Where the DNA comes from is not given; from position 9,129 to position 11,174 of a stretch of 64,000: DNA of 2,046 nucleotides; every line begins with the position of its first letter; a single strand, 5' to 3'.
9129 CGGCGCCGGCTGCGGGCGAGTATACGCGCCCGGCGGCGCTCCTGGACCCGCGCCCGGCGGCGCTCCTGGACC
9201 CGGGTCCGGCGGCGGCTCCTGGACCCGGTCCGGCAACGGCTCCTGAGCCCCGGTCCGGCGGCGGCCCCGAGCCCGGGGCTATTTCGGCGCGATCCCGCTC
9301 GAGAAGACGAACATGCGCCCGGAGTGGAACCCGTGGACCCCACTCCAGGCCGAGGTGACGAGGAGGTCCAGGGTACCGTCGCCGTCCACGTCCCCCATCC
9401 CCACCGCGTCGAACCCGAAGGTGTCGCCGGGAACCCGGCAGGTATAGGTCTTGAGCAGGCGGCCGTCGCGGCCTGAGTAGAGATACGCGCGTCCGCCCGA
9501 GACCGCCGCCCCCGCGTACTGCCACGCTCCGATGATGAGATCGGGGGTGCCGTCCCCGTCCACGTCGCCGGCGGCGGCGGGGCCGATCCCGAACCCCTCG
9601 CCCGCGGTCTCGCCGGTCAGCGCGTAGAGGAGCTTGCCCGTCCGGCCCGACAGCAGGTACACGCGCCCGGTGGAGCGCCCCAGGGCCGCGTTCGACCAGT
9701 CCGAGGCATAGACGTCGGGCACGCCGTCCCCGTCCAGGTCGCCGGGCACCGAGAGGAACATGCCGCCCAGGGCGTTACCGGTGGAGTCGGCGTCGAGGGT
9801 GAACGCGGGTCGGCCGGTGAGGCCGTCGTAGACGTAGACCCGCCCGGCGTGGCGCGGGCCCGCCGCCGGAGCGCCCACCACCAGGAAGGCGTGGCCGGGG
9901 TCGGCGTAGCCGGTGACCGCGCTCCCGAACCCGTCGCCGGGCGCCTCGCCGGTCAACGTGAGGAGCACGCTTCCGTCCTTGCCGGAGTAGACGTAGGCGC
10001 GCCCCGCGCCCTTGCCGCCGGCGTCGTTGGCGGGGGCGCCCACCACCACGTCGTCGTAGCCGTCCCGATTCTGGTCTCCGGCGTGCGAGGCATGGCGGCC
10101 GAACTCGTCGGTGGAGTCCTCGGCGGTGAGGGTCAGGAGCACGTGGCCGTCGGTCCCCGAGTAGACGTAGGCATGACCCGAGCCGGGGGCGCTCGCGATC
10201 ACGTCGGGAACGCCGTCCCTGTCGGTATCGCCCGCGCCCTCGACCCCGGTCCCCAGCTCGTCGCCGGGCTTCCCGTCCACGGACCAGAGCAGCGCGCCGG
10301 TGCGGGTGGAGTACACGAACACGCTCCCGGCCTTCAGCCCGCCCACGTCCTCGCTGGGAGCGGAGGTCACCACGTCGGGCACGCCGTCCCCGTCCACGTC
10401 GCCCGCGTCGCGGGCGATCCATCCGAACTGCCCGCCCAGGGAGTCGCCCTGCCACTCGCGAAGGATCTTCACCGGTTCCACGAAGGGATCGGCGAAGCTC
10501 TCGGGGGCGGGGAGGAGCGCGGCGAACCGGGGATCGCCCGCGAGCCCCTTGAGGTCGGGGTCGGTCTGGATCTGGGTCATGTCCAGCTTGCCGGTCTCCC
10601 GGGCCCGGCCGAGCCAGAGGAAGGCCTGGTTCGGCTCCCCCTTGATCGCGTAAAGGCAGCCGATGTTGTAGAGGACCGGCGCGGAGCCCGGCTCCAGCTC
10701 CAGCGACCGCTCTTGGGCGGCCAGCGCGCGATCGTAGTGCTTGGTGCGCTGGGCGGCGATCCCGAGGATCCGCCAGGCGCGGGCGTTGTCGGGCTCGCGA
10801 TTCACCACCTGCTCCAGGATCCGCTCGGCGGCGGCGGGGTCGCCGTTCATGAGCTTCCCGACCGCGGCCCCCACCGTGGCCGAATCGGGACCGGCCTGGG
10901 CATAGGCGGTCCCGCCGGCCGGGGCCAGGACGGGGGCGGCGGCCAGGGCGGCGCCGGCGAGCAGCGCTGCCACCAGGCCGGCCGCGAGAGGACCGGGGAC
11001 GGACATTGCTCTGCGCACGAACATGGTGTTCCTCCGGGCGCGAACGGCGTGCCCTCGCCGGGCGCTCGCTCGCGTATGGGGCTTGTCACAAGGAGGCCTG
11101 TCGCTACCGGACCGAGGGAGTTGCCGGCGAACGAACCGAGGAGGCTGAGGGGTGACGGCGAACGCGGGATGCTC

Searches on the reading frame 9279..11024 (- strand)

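Call 83: search_protein_families(library=pfam, proteins=[window:9279-11024:-], max_evalue=0.0001)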
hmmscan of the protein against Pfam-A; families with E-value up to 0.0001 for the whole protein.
window:9279-11024:- (581 aa): 12 families
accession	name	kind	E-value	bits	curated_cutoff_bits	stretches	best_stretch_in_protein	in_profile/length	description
PF01839.29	FG-GAP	-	3.6e-32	110.2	22.1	3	314-346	6-37/37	FG-GAP repeat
PF13517.12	FG-GAP_3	-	3.2e-22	79.3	26.9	1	266-328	1-61/61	FG-GAP-like repeat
PF07719.23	TPR_2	-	4.3e-09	36.2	27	0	81-113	1-33/34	Tetratricopeptide repeat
PF13431.12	TPR_17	-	2.1e-08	34.2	24.4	0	105-134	3-32/34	Tetratricopeptide repeat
PF13432.12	TPR_16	-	5.2e-07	30.4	32.7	1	60-114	10-64/65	Tetratricopeptide repeat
PF14559.12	TPR_19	-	1e-06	29.4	25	1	58-113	2-57/68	Tetratricopeptide repeat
PF13181.12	TPR_8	-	2e-05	24.8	25.7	0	81-112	1-32/34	Tetratricopeptide repeat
PF13371.12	TPR_9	-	2.3e-05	24.7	35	0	89-134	3-48/73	Tetratricopeptide repeat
PF13424.12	TPR_12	-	2.8e-05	24.6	30.1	0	81-143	3-73/77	Tetratricopeptide repeat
PF00515.34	TPR_1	-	3.6e-05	23.8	27.8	0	81-113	1-33/34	Tetratricopeptide repeat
PF13428.12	TPR_14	-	4e-05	24.3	23.5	0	57-88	11-42/44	Tetratricopeptide repeat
PF23914.1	TPR_CcmH_CycH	-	9e-05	22.8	42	0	65-110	105-150/158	Cytochrome c-type biogenesis protein H TPR domain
